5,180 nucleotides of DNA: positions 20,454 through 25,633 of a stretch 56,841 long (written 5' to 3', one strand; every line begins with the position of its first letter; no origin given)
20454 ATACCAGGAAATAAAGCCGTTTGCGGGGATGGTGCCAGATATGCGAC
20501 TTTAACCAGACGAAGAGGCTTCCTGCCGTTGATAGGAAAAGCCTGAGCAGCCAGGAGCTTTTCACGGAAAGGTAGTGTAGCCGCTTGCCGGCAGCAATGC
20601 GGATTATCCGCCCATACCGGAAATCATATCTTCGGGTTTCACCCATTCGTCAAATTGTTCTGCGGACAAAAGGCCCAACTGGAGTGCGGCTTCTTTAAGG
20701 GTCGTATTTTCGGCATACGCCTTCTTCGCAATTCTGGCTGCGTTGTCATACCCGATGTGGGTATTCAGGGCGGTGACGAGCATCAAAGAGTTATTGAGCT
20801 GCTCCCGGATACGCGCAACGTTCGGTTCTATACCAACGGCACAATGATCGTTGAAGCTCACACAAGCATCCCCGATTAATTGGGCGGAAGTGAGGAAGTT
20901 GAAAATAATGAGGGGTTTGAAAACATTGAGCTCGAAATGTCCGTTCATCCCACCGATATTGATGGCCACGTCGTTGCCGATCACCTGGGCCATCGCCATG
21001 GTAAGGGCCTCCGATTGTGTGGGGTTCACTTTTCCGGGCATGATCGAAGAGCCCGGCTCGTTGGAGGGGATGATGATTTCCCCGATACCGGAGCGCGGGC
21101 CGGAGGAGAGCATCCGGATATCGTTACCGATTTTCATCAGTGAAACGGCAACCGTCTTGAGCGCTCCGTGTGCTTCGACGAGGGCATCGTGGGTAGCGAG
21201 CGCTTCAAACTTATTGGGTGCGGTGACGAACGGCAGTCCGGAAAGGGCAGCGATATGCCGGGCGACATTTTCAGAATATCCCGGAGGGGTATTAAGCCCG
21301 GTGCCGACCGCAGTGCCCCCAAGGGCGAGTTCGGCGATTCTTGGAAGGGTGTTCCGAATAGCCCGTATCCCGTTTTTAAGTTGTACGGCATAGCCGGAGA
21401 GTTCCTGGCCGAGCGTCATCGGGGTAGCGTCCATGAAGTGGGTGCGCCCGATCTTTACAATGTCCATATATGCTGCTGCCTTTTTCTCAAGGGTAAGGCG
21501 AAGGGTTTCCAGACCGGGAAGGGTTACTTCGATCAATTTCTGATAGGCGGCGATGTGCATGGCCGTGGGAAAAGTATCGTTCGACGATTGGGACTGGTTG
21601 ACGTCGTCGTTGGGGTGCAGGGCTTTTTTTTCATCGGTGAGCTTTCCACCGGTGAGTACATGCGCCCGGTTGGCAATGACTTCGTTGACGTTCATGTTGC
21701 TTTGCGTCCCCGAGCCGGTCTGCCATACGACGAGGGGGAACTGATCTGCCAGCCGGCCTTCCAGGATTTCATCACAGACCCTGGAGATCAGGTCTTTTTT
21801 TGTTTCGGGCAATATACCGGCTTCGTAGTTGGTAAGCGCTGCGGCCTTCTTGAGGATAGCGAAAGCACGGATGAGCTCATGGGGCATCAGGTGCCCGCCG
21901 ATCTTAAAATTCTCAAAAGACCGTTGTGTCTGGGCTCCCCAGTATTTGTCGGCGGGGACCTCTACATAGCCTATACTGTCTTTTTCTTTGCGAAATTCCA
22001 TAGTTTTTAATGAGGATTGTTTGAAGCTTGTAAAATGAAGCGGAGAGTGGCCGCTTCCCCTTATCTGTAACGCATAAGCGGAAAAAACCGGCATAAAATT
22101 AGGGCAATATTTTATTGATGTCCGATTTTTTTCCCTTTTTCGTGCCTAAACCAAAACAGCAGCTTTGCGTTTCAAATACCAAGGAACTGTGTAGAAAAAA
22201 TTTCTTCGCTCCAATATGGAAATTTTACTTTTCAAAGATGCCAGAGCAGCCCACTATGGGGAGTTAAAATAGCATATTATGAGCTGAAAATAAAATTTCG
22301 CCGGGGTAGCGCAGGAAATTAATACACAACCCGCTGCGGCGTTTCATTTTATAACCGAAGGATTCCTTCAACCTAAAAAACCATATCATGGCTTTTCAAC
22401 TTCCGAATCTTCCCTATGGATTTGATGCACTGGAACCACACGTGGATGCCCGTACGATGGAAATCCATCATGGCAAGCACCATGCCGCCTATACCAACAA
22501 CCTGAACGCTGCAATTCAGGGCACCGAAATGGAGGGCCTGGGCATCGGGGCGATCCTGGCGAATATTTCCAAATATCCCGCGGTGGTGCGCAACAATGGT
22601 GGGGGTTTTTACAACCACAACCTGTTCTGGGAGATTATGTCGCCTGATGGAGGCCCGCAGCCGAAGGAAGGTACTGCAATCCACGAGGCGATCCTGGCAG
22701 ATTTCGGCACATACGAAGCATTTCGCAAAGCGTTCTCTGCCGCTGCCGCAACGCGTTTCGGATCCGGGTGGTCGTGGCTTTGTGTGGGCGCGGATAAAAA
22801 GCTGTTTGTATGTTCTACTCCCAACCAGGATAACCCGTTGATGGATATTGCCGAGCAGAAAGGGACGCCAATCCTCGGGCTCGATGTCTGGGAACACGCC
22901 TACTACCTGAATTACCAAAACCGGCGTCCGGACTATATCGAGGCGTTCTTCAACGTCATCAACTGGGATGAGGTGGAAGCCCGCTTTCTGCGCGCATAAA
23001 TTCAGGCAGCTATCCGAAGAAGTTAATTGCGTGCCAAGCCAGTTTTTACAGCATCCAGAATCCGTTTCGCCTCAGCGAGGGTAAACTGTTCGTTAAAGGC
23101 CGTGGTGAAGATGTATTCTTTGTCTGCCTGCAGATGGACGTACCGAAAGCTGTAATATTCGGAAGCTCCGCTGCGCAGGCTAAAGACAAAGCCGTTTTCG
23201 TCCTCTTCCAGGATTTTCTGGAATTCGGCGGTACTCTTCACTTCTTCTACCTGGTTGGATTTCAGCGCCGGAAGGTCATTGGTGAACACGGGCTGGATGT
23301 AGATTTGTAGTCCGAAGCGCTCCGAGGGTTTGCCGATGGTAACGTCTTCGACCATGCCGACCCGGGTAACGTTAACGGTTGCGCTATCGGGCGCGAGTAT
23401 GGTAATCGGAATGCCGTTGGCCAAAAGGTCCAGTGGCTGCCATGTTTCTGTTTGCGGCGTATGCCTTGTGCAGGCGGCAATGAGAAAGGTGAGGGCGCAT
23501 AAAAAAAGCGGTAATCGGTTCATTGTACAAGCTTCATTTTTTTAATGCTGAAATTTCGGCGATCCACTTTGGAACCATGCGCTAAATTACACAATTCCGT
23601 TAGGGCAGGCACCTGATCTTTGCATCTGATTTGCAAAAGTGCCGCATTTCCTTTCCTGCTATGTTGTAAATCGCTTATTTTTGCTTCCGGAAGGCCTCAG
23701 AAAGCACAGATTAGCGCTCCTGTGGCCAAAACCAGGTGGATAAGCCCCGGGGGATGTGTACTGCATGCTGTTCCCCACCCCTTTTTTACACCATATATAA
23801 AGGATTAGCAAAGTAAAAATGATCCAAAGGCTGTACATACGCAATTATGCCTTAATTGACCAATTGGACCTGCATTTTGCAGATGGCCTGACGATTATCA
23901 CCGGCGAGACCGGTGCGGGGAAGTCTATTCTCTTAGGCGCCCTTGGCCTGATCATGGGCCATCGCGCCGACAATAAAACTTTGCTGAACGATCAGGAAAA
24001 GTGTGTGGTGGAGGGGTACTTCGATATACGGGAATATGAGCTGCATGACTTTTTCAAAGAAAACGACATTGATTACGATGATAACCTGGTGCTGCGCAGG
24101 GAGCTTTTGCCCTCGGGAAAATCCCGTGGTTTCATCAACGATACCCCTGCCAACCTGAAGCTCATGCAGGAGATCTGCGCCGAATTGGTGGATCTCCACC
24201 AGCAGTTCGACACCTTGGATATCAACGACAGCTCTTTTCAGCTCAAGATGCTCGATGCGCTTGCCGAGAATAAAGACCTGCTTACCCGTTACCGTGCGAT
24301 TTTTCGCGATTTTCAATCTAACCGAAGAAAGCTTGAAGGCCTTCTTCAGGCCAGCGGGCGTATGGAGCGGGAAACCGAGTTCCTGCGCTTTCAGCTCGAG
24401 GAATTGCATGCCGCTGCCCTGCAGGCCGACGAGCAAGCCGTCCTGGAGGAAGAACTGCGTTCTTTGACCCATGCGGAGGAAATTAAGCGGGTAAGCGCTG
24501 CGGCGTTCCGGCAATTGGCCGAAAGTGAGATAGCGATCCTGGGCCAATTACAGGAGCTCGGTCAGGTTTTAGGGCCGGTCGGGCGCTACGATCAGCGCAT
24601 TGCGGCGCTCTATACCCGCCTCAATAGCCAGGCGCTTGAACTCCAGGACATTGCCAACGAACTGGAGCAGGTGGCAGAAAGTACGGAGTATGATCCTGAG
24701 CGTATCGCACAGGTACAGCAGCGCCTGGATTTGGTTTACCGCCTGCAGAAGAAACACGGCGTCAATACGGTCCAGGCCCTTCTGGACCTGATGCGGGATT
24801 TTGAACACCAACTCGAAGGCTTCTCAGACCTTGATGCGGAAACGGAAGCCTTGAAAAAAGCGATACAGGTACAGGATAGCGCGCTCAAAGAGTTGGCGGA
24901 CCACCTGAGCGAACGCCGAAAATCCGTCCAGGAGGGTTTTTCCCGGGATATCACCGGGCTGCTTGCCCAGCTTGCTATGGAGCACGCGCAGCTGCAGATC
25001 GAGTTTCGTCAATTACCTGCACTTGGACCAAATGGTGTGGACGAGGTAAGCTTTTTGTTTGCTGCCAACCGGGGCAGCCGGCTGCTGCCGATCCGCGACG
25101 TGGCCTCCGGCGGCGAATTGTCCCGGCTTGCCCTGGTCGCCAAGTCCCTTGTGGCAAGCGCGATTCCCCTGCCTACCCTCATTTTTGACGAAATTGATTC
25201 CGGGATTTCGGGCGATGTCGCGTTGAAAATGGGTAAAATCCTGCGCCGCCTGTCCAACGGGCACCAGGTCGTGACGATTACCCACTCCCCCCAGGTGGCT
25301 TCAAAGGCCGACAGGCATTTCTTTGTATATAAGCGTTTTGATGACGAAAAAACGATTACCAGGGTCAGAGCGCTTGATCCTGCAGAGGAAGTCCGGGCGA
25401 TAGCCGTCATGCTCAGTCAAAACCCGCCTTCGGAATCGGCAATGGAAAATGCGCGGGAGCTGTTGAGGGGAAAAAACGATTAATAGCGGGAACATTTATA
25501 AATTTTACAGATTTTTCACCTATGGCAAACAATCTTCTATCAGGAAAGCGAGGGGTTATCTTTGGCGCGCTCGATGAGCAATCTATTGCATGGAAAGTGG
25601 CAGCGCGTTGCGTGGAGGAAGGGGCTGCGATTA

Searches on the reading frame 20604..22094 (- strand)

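Call 7: search_protein_families(library=pfam, proteins=[window:20604-22094:-], max_evalue=0.001)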
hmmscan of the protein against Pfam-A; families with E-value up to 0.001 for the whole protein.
window:20604-22094:- (496 aa): 2 families
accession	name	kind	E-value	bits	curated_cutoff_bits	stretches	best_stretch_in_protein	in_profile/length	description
PF00206.25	Lyase_1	-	1.2e-110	370.3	27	1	43-373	2-312/312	Lyase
PF10415.14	FumaraseC_C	-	1.5e-26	93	32.5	1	439-491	1-53/54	Fumarase C C-terminus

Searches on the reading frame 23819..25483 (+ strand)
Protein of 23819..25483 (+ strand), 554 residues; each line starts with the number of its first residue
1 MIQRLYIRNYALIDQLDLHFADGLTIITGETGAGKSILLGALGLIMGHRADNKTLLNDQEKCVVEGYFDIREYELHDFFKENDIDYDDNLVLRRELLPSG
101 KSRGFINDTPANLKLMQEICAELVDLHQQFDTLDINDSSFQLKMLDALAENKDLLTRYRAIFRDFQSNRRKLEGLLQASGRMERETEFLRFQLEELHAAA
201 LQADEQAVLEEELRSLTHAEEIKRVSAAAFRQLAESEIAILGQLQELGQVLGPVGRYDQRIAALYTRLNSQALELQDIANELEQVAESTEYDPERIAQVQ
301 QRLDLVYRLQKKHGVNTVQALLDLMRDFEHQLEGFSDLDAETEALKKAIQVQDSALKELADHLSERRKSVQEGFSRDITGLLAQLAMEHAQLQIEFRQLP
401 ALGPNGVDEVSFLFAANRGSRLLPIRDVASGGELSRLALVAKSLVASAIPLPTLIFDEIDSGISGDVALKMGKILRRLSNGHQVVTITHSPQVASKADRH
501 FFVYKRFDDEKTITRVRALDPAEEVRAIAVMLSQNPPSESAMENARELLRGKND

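Call 7: search_protein_families(library=pfam, proteins=[window:23819-25483:+], max_evalue=0.001)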
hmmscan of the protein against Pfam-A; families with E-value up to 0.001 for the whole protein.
window:23819-25483:+ (554 aa): 5 families
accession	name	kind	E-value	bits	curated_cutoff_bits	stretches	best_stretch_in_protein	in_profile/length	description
PF02463.25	SMC_N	-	7.3e-16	58.7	40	1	2-506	2-214/220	RecF/RecN/SMC N terminal domain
PF13476.12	AAA_23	-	5.9e-09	37.3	27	1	4-194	1-187/201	AAA domain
PF13304.12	AAA_21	-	5.1e-08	33.8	27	1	356-493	186-302/304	AAA domain, putative AbiEii toxin, Type IV TA system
PF13175.12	AAA_15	-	3e-07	30.8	32.1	1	1-91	1-85/374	AAA ATPase domain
PF13555.12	AAA_29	-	0.00018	21.6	27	1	3-46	2-46/61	P-loop containing region of AAA domain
